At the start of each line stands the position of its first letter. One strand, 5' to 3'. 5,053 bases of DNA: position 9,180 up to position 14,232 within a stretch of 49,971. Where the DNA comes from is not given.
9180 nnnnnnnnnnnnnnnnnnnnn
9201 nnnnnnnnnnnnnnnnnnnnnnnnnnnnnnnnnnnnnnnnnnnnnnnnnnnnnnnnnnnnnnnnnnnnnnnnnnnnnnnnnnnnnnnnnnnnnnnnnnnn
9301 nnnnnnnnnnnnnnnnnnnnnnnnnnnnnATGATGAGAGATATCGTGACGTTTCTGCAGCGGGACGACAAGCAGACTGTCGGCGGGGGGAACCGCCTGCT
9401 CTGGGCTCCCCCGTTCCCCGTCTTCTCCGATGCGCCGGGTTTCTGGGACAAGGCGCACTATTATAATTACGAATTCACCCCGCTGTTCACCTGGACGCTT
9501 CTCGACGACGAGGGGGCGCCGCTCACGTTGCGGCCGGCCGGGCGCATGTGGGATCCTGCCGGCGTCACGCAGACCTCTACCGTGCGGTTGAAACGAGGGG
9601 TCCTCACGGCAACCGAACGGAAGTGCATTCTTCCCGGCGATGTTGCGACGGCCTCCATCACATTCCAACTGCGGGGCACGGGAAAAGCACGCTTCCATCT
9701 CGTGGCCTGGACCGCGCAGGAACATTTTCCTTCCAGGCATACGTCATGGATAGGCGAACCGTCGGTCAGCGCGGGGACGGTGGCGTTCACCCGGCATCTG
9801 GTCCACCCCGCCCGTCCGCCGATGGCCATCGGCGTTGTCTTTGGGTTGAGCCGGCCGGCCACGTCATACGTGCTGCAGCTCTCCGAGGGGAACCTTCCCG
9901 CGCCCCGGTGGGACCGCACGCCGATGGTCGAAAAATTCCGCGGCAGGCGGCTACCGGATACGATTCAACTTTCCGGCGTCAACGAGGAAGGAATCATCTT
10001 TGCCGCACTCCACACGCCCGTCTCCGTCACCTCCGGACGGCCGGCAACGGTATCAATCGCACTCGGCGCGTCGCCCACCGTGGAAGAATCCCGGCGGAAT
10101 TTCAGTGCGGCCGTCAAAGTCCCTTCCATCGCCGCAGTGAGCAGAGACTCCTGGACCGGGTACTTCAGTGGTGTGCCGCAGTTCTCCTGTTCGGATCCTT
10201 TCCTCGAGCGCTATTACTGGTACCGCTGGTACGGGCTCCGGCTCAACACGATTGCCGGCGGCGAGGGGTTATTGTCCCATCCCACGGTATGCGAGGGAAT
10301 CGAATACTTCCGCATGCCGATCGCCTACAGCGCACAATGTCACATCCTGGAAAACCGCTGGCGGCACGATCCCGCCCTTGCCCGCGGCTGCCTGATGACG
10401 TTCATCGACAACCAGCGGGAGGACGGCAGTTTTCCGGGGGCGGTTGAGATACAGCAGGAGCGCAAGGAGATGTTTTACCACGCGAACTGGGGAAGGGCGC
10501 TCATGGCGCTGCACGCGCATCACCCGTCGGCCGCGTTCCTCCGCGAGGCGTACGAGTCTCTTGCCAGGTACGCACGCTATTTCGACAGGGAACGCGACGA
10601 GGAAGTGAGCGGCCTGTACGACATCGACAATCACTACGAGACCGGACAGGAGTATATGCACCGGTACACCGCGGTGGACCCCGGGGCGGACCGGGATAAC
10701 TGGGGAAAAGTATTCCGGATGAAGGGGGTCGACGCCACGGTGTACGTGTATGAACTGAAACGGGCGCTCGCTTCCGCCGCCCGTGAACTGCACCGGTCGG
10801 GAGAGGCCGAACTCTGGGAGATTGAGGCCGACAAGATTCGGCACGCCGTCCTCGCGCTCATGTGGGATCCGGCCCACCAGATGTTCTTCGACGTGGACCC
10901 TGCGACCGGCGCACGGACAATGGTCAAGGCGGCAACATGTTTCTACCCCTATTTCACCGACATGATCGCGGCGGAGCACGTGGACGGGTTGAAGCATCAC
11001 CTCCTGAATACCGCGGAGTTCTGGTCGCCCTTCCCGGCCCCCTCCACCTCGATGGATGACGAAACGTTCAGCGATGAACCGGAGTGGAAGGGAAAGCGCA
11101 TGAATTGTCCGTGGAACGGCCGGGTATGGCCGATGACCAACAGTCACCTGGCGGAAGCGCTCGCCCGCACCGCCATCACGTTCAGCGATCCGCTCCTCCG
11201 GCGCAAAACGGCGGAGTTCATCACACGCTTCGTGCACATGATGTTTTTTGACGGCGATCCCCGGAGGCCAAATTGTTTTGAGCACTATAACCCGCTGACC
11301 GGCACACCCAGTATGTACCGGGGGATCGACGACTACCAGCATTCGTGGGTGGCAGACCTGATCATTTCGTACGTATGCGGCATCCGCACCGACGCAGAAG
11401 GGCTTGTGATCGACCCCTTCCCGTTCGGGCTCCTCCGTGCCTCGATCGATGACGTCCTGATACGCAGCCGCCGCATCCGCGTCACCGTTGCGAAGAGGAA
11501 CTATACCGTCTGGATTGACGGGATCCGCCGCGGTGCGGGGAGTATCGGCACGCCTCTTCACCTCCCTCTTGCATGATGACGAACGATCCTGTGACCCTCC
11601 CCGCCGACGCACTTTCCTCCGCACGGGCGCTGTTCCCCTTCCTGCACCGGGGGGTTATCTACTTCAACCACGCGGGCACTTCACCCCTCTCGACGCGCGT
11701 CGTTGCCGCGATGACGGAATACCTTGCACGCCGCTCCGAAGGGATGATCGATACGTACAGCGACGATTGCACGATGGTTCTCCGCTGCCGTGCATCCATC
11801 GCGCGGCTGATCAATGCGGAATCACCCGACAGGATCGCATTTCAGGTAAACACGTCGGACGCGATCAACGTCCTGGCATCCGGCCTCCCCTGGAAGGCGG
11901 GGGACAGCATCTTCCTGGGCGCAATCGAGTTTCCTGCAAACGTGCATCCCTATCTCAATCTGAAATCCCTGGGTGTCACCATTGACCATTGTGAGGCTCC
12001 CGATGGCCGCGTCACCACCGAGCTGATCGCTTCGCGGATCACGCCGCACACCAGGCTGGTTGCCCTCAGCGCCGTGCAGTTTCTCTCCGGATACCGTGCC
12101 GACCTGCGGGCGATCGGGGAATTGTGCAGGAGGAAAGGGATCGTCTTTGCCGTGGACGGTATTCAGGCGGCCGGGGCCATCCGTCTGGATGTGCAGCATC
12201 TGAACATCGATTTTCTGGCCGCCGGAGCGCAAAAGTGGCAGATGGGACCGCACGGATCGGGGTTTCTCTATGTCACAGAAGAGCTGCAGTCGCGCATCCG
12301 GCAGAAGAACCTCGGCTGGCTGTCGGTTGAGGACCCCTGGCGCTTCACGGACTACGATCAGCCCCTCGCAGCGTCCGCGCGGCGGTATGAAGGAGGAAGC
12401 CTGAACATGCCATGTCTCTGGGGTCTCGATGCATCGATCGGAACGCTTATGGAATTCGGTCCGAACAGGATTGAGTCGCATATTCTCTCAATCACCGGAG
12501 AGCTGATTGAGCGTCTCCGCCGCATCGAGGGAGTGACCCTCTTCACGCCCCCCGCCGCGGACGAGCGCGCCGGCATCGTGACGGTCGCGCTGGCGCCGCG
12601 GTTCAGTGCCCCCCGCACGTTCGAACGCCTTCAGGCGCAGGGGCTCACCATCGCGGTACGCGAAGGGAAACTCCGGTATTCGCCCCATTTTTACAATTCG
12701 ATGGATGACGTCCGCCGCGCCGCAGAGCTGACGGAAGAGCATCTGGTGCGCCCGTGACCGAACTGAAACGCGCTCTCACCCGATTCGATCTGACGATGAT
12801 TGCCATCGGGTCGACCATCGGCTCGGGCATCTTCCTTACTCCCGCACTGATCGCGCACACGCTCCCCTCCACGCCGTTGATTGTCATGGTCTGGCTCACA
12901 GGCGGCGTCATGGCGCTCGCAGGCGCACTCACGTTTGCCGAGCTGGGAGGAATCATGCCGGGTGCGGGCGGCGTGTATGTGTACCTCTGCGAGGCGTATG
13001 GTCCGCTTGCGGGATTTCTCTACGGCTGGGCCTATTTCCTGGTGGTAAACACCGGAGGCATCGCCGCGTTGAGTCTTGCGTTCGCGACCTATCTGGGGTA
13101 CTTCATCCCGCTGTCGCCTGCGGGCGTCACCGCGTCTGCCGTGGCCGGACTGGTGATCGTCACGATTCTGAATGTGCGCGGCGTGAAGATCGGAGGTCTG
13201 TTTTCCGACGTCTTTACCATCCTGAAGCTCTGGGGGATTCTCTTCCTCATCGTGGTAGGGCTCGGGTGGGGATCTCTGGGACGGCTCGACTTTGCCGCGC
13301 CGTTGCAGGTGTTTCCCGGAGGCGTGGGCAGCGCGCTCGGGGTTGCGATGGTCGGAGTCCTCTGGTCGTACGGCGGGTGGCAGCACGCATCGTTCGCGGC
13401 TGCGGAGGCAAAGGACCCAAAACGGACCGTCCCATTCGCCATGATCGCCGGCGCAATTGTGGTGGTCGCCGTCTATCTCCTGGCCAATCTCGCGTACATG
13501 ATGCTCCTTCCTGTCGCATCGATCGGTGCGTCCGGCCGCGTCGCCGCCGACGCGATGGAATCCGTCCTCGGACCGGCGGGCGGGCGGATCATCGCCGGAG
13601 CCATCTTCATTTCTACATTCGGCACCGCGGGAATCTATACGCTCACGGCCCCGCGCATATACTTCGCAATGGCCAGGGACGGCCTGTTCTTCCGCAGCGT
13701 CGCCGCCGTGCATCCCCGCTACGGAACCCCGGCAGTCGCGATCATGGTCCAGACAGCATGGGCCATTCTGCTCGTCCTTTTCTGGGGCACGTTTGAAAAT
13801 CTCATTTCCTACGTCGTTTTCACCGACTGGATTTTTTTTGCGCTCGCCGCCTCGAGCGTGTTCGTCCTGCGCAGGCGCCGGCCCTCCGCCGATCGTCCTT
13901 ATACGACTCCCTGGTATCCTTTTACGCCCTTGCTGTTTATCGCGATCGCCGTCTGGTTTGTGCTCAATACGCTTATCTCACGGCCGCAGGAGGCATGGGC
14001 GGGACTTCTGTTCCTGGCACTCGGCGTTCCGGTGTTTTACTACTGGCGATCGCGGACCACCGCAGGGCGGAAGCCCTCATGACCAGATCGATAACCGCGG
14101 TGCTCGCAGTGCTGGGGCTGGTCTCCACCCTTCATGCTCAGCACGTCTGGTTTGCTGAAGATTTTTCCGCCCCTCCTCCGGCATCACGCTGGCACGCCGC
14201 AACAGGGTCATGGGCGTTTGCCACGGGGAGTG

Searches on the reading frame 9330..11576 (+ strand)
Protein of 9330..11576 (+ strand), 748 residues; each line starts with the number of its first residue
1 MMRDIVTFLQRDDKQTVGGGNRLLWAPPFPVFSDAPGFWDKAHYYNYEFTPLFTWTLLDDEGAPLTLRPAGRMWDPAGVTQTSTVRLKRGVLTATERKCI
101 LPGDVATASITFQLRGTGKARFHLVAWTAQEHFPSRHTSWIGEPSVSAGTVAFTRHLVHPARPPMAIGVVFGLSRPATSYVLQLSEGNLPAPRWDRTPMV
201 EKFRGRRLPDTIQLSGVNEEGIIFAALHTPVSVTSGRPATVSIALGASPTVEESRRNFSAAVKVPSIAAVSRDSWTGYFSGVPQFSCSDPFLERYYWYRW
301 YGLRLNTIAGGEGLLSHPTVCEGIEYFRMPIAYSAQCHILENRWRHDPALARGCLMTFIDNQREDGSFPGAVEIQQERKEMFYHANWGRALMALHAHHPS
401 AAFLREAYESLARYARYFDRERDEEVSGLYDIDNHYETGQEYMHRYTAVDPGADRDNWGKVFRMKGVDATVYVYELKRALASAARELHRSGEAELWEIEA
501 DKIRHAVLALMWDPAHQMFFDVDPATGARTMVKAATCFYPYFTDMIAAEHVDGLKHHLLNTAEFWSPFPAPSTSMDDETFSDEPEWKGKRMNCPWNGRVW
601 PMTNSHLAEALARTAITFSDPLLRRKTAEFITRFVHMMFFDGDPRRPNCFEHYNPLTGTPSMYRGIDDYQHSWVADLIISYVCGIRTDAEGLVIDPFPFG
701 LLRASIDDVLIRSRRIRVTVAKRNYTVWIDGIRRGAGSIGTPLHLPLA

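Call 83: search_protein_families(library=pfam, proteins=[window:9330-11576:+], max_evalue=0.00001)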
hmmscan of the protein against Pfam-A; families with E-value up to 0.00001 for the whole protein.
window:9330-11576:+ (748 aa): 3 families
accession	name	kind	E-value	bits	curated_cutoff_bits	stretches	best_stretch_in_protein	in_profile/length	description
PF22422.2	MGH1-like_GH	-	2.2e-43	149.6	27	1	336-672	10-356/356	Mannosylglycerate hydrolase MGH1-like glycoside hydrolase domain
PF01204.24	Trehalase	-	1.7e-07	30.9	21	1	406-558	246-398/512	Trehalase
PF17389.8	Bac_rhamnosid6H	-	2.6e-06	27.4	24.5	1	284-512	5-214/339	Bacterial alpha-L-rhamnosidase 6 hairpin glycosidase domain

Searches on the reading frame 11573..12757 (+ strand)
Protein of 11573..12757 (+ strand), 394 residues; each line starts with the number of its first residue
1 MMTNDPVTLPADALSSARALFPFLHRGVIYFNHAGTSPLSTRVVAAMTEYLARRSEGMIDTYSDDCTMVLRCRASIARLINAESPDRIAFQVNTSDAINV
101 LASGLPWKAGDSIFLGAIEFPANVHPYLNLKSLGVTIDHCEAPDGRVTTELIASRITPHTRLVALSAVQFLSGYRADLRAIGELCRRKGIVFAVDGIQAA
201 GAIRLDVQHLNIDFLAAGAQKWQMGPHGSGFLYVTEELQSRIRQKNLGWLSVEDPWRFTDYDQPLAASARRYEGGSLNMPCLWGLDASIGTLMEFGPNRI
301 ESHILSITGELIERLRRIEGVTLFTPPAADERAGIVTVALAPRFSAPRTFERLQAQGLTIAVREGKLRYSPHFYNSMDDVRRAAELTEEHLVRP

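Call 83: search_protein_families(library=pfam, proteins=[window:11573-12757:+], max_evalue=0.00001)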
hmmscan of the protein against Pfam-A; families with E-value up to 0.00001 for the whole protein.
window:11573-12757:+ (394 aa): 1 family
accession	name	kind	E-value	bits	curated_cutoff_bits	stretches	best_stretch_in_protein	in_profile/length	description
PF00266.25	Aminotran_5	-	2.8e-56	191.5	21.5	1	29-366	1-339/371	Aminotransferase class-V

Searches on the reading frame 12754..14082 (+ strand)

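Call 83: search_protein_families(library=pfam, proteins=[window:12754-14082:+], max_evalue=0.00001)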
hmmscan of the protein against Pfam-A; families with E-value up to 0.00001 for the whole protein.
window:12754-14082:+ (442 aa): 2 families
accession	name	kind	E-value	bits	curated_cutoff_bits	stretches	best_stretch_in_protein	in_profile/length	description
PF13520.12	AA_permease_2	-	2.1e-52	179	27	1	8-404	1-406/427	Amino acid permease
PF00324.27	AA_permease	-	2.6e-34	119.2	24.6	1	13-407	2-421/470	Amino acid permease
